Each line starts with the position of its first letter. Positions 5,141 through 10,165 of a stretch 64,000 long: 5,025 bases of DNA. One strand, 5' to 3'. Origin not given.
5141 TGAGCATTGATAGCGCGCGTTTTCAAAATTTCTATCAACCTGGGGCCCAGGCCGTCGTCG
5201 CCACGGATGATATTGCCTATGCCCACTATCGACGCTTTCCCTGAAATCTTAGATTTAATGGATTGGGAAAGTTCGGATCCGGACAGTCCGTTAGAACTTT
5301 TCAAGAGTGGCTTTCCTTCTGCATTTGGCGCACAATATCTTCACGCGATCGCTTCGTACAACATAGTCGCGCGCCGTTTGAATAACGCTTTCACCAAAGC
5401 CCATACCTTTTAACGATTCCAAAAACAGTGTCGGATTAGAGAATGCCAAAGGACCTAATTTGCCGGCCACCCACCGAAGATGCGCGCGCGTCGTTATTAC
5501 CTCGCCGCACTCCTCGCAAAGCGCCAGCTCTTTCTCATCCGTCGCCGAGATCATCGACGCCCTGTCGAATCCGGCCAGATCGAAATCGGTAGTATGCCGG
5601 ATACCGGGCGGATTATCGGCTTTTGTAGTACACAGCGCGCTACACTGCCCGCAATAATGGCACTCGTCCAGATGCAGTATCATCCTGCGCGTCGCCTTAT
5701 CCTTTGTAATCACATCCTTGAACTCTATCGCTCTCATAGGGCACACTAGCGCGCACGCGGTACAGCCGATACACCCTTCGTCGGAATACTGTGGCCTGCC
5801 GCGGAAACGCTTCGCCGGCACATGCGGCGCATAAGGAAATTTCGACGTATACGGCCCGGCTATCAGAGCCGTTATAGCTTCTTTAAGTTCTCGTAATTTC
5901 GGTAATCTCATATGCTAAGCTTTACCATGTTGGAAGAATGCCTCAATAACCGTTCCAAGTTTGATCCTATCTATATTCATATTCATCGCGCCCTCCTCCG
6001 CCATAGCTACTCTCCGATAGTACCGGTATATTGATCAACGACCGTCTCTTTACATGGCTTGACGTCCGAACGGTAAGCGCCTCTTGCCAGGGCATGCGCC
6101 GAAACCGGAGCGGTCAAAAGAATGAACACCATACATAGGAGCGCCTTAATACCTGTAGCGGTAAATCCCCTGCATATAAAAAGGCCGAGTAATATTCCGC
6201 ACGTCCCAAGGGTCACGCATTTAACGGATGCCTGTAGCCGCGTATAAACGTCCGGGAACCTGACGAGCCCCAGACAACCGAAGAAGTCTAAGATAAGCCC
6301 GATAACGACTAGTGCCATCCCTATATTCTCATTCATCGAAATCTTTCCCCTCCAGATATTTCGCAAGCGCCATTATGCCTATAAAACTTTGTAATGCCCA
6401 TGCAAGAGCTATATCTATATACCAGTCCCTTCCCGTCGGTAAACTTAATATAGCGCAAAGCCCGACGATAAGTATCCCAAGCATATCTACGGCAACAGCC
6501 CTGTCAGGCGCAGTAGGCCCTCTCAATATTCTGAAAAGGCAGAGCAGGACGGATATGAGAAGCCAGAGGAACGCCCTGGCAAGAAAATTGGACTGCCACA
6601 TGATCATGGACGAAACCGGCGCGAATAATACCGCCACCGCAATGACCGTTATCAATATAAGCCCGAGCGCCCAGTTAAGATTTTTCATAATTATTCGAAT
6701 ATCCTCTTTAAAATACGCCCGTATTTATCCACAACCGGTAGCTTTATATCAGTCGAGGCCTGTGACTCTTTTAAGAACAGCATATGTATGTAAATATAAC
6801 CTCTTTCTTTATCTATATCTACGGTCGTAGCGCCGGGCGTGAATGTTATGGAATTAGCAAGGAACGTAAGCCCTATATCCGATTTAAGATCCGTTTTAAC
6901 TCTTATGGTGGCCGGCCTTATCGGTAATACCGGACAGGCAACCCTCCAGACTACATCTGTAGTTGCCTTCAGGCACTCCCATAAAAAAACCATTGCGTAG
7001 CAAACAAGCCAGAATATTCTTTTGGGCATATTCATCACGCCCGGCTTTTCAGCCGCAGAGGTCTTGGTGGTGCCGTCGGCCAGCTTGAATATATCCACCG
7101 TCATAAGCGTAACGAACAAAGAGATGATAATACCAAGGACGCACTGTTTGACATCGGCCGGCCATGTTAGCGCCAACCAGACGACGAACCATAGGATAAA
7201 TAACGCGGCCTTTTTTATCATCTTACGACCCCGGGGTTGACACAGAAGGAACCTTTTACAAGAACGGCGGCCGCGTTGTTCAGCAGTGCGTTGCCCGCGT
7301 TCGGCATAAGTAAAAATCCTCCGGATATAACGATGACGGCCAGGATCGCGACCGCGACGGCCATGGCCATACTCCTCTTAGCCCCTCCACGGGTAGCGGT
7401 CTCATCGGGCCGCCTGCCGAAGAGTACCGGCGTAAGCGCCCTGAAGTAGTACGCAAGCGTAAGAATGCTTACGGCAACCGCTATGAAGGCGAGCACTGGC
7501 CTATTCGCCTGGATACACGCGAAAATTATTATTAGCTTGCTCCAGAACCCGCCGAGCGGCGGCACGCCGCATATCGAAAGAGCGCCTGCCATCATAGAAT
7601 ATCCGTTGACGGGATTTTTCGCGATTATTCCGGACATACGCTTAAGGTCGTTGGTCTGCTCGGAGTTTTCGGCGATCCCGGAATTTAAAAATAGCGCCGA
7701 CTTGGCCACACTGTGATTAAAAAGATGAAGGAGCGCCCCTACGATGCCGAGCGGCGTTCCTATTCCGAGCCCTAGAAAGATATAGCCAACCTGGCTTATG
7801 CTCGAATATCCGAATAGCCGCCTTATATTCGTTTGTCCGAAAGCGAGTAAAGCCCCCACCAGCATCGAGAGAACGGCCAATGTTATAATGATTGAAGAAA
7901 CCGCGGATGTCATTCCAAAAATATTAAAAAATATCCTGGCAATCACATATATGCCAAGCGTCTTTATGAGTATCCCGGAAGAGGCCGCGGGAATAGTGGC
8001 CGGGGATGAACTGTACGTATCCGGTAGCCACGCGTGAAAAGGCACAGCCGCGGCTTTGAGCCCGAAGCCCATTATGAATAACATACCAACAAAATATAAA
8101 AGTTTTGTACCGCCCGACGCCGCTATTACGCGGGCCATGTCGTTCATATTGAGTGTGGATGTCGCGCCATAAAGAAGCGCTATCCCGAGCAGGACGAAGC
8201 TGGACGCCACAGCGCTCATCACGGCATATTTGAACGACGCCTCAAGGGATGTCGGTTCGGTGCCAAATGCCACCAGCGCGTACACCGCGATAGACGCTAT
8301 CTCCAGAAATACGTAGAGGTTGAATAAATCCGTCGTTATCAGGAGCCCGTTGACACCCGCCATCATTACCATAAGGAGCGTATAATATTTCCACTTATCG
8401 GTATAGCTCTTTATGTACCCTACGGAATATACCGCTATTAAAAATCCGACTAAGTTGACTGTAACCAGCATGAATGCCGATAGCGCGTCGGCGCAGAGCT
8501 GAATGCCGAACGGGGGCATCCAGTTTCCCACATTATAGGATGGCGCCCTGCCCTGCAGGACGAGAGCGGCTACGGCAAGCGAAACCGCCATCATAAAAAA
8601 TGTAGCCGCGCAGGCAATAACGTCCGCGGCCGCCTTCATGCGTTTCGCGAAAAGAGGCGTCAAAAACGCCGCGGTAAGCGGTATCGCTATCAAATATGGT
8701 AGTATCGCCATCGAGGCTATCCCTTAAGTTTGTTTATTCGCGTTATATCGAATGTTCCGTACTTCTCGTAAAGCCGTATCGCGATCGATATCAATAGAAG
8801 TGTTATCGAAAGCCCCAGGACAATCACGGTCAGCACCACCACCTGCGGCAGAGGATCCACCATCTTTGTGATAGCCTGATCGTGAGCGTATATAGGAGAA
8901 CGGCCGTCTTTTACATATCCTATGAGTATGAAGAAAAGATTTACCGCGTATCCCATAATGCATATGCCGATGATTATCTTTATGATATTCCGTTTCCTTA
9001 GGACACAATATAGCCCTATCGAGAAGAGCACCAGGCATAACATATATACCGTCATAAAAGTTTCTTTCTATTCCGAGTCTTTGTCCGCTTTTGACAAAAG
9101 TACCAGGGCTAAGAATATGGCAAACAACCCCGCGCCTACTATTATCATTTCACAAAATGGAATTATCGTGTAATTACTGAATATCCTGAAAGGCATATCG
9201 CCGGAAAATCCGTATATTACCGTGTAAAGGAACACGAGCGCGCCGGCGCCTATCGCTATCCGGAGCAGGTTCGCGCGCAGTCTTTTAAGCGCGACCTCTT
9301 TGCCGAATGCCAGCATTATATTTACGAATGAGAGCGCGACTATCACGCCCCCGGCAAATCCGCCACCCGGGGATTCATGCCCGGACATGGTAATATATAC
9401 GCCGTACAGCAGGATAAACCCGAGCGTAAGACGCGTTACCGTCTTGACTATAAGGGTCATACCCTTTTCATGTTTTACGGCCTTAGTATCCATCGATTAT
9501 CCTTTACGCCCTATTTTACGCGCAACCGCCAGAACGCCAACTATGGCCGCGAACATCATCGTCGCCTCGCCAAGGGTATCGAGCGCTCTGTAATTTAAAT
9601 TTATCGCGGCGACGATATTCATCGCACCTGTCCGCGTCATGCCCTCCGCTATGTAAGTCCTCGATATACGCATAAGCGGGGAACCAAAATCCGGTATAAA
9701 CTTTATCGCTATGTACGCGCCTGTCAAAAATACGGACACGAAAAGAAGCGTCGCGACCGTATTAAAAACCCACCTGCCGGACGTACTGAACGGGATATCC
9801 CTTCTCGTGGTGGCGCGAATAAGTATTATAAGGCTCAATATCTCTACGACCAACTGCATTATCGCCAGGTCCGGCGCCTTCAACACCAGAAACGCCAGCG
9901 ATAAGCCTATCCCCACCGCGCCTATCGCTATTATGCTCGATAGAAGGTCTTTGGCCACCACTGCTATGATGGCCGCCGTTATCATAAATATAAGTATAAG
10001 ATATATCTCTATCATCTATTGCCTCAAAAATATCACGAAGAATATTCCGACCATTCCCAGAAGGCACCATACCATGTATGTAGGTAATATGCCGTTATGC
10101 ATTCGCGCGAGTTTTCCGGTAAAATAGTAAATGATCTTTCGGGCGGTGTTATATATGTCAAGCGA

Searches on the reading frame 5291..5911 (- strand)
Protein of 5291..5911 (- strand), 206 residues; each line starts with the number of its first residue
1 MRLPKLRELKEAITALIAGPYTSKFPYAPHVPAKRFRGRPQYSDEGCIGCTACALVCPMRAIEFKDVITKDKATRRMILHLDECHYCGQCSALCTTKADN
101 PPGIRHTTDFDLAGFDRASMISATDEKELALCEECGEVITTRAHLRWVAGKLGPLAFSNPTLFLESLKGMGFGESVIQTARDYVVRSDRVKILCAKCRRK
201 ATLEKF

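Call 19: search_protein_families(library=pfam, proteins=[window:5291-5911:-], max_evalue=0.001)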
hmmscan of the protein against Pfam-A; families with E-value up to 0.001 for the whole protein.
window:5291-5911:- (206 aa): 7 families
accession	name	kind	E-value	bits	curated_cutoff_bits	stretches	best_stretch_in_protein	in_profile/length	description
PF12838.12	Fer4_7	-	1.3e-10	42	27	1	47-98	2-52/52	4Fe-4S dicluster domain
PF00037.32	Fer4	-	3e-06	27.2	21.1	1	42-63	3-24/24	4Fe-4S binding domain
PF13187.11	Fer4_9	-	3.2e-06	27.5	27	1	47-97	2-50/52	4Fe-4S dicluster domain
PF13237.11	Fer4_10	-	7e-06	26.3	25.5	1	41-94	3-52/53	4Fe-4S dicluster domain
PF14697.11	Fer4_21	-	7.4e-05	23.2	35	1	44-96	5-53/59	4Fe-4S dicluster domain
PF12837.12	Fer4_6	-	0.00061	20.1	25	1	41-62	3-24/24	4Fe-4S binding domain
PF13484.11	Fer4_16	-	0.0008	20.6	30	0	47-72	2-28/66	4Fe-4S double cluster binding domain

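Call 84: search_protein_families(library=ncbifam, proteins=[window:5291-5911:-], max_evalue=0.00001)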
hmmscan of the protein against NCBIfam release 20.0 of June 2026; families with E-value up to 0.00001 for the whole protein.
window:5291-5911:- (206 aa): 24 families
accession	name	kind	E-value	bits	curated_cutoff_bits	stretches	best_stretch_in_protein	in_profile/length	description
NF009053.0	PRK12387.1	subfamily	1.9e-23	83.1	204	1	18-152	11-137/180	formate hydrogenlyase complex iron-sulfur subunit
NF006076.0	PRK08222.1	equivalog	1.6e-22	80.2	270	1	13-146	6-131/181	hydrogenase 4 subunit H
NF006221.0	PRK08348.1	subfamily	3.2e-17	62.5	124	1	7-122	5-112/136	NADH-plastoquinone oxidoreductase subunit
TIGR01971.1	NuoI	subfamily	2.1e-16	59.6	113.05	1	14-124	7-118/121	NADH-quinone oxidoreductase, chain I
NF004537.0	PRK05888.1-3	equivalog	7.4e-16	58.3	163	1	17-131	35-157/204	NADH-quinone oxidoreductase subunit NuoI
TIGR00403.1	ndhI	equivalog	3.3e-12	46.4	302.35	1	20-119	37-134/183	NAD(P)H-quinone oxidoreductase subunit I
NF004536.0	PRK05888.1-1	equivalog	1.9e-11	43.6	212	1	11-136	19-143/180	NADH-quinone oxidoreductase subunit NuoI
NF040612.1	F420_dehyd_FpoI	exception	8.9e-11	41.7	180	1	6-98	3-98/135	F420H2 dehydrogenase subunit FpoI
NF004540.0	PRK05888.2-1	equivalog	1.1e-10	41.3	215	1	7-120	6-119/139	NADH-quinone oxidoreductase subunit NuoI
NF004543.0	PRK05888.2-5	equivalog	1.3e-10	41.1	243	1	13-98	27-114/217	NADH-quinone oxidoreductase subunit NuoI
NF042909.1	FMH_DH_FwdF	exception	8.2e-10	38.3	375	1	41-139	11-111/336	tungsten-dependent formylmethanofuran dehydrogenase subunit FwdF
NF010590.0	PRK13984.1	equivalog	9.6e-10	37.2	946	1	12-97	17-106/611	putative oxidoreductase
NF004539.0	PRK05888.1-5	equivalog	1.9e-08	34.2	225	1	12-98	23-116/162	NADH-quinone oxidoreductase subunit NuoI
NF004538.0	PRK05888.1-4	equivalog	1.9e-08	34.1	135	1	21-132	32-144/162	NADH-quinone oxidoreductase subunit NuoI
NF004545.0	PRK05888.3-1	equivalog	3.6e-08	33.2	229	1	15-98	36-122/154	NADH-quinone oxidoreductase subunit NuoI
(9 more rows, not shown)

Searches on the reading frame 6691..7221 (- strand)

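Call 19: search_protein_families(library=pfam, proteins=[window:6691-7221:-], max_evalue=0.001)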
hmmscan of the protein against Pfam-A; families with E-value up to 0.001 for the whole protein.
window:6691-7221:- (176 aa): 1 family
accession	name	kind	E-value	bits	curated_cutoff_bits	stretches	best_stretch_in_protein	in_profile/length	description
PF01899.21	MNHE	-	1.4e-34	119.4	27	1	9-158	2-129/145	Na+/H+ ion antiporter subunit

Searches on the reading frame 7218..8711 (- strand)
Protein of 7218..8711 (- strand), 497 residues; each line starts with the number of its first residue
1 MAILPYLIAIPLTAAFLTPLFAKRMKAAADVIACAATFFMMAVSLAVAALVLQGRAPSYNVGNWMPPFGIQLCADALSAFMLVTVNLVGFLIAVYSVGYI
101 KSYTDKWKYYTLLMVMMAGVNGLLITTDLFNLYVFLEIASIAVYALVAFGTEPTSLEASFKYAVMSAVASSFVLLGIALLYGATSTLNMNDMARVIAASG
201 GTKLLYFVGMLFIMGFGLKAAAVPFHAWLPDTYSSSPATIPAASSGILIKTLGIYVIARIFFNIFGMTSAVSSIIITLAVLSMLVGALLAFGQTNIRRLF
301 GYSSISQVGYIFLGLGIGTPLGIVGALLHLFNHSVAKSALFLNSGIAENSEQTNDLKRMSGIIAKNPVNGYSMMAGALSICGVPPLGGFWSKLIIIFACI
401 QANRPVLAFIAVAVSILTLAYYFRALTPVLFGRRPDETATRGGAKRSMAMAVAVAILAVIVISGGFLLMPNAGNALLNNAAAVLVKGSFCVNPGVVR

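Call 19: search_protein_families(library=pfam, proteins=[window:7218-8711:-], max_evalue=0.001)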
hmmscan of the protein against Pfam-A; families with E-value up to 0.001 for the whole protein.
window:7218-8711:- (497 aa): 3 families
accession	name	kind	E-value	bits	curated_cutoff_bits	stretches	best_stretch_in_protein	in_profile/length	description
PF00361.26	Proton_antipo_M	-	3e-64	217.5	21.5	1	127-418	2-294/294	NADH:quinone oxidoreductase/Mrp antiporter, TM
PF00662.26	Proton_antipo_N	-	2.6e-08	34.1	24.5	1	70-110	11-51/51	NADH-Ubiquinone oxidoreductase (complex I), chain 5 N-terminus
PF10125.14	NADHdeh_related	-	1.9e-07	31.2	27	1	115-227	76-183/218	NADH dehydrogenase I, subunit N related protein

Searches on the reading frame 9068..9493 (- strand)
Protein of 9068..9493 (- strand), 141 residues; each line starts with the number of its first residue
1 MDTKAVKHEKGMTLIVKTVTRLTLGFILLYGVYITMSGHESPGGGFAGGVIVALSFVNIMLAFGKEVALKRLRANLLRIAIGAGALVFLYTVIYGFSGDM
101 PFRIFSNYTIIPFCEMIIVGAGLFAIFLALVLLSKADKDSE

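Call 18: search_protein_families(library=pfam, proteins=[window:9068-9493:-], max_evalue=0.001)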
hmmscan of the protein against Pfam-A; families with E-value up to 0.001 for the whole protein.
window:9068-9493:- (141 aa): 1 family
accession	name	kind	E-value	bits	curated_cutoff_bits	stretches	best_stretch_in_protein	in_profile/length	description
PF04039.18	MnhB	-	5.9e-19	69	22.5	1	15-128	1-114/127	Domain related to MnhB subunit of Na+/H+ antiporter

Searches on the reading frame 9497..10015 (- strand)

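Call 18: search_protein_families(library=pfam, proteins=[window:9497-10015:-], max_evalue=0.001)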
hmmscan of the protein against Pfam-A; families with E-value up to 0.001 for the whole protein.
window:9497-10015:- (172 aa): 2 families
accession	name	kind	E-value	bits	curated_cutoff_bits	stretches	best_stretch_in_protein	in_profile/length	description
PF13244.11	MbhD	-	4.8e-15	55.9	27.2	1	9-69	1-62/67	MBH, subunit D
PF20501.3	MbhE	-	3.9e-06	27.3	27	1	115-167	31-83/98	MBH, subunit E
